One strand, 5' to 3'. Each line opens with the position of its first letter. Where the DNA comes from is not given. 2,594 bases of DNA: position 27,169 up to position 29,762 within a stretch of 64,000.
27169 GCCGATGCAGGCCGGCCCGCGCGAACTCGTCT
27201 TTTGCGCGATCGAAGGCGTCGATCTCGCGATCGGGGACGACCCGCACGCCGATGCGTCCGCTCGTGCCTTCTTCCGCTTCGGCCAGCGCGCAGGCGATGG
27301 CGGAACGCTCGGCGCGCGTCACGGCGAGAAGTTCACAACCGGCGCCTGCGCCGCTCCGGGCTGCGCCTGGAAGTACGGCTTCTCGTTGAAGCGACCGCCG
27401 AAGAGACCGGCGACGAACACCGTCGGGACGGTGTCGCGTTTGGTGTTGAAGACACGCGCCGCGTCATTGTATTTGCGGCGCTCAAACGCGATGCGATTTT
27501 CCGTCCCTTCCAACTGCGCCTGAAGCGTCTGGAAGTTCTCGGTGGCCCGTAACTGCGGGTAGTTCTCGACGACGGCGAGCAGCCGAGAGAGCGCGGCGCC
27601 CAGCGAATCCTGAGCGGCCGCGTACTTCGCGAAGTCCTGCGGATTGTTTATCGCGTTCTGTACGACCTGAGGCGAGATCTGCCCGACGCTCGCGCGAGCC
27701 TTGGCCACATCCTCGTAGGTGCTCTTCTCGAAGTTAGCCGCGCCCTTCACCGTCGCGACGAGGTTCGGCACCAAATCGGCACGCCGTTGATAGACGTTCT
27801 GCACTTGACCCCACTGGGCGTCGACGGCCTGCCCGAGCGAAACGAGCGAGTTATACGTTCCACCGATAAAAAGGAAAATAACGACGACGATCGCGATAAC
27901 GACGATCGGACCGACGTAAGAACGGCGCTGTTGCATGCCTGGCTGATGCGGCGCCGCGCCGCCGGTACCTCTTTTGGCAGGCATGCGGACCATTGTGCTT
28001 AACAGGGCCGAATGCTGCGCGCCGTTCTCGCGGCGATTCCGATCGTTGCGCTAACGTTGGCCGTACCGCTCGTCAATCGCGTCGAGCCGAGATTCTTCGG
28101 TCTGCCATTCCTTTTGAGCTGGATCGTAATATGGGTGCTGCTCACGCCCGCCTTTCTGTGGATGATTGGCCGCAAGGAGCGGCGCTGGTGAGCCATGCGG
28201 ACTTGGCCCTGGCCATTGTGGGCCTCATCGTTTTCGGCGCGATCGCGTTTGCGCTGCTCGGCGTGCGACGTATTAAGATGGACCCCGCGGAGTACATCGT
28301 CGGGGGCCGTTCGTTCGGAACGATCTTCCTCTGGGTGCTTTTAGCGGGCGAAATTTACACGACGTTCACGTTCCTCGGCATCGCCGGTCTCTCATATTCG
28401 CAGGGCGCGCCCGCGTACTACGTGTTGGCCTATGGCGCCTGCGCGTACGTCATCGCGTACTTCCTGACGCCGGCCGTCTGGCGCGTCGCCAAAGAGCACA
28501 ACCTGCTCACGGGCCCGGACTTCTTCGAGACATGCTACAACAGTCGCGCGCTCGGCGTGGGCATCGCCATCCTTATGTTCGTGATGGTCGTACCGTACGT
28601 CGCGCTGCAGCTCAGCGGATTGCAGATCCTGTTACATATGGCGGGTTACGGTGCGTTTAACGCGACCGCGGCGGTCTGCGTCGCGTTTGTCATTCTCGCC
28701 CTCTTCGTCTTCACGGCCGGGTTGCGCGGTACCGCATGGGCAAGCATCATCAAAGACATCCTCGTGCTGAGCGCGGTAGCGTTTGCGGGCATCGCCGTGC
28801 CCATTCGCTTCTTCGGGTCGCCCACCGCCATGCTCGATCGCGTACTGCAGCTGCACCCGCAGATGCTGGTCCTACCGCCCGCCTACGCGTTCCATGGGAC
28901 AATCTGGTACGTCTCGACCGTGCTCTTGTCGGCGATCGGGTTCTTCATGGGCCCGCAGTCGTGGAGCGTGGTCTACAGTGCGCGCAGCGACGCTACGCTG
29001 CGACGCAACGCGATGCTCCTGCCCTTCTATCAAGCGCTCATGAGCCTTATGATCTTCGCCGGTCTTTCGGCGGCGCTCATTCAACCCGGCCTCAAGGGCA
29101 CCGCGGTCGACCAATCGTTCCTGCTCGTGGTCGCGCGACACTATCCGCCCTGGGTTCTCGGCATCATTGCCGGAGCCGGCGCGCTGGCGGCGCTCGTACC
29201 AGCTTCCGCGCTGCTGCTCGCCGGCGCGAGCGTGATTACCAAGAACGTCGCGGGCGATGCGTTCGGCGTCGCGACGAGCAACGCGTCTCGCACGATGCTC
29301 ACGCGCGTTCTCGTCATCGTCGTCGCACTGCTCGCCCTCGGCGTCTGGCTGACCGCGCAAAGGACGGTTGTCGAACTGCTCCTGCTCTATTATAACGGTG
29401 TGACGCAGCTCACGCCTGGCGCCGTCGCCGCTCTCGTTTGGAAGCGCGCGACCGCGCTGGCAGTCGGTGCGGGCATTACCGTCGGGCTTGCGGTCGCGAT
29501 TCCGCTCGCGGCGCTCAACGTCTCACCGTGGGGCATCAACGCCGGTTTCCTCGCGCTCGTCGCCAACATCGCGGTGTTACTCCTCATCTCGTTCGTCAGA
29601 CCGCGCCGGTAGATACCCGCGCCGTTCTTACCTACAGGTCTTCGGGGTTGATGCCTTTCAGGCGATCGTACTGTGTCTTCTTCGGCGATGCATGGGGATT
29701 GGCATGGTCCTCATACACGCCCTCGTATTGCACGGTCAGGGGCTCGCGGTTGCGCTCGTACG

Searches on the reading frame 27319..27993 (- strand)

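Call 47: search_protein_families(library=pfam, proteins=[window:27319-27993:-], max_evalue=0.001)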
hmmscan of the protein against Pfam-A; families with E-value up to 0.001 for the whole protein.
window:27319-27993:- (224 aa): 1 family
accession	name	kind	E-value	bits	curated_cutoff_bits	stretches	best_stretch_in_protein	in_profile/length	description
PF04011.17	LemA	-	1.9e-52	177.5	26.2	1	60-222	1-149/149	LemA family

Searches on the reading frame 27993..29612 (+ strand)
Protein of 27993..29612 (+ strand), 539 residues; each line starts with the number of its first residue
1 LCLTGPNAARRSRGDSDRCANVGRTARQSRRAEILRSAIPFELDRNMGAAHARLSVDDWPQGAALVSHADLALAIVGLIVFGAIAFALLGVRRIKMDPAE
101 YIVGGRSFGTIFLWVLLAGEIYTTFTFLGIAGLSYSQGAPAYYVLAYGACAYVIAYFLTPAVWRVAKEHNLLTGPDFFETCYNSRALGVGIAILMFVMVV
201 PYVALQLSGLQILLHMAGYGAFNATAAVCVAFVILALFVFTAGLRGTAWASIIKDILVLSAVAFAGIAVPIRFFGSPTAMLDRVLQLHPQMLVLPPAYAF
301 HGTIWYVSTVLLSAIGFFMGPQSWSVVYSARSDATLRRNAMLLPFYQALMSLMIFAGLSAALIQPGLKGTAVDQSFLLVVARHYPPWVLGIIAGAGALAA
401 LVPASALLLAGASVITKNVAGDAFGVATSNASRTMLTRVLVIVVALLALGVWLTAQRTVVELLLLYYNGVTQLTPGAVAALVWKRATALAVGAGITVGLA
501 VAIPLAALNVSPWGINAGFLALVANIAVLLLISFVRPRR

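Call 72: search_protein_families(library=pfam, proteins=[window:27993-29612:+], max_evalue=0.00001)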
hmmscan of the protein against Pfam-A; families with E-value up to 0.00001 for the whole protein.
window:27993-29612:+ (539 aa): 1 family
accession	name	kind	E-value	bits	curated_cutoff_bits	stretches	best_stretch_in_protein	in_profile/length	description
PF00474.23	SSF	-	1.6e-16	60.7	22.8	1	101-488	1-396/406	Sodium:solute symporter family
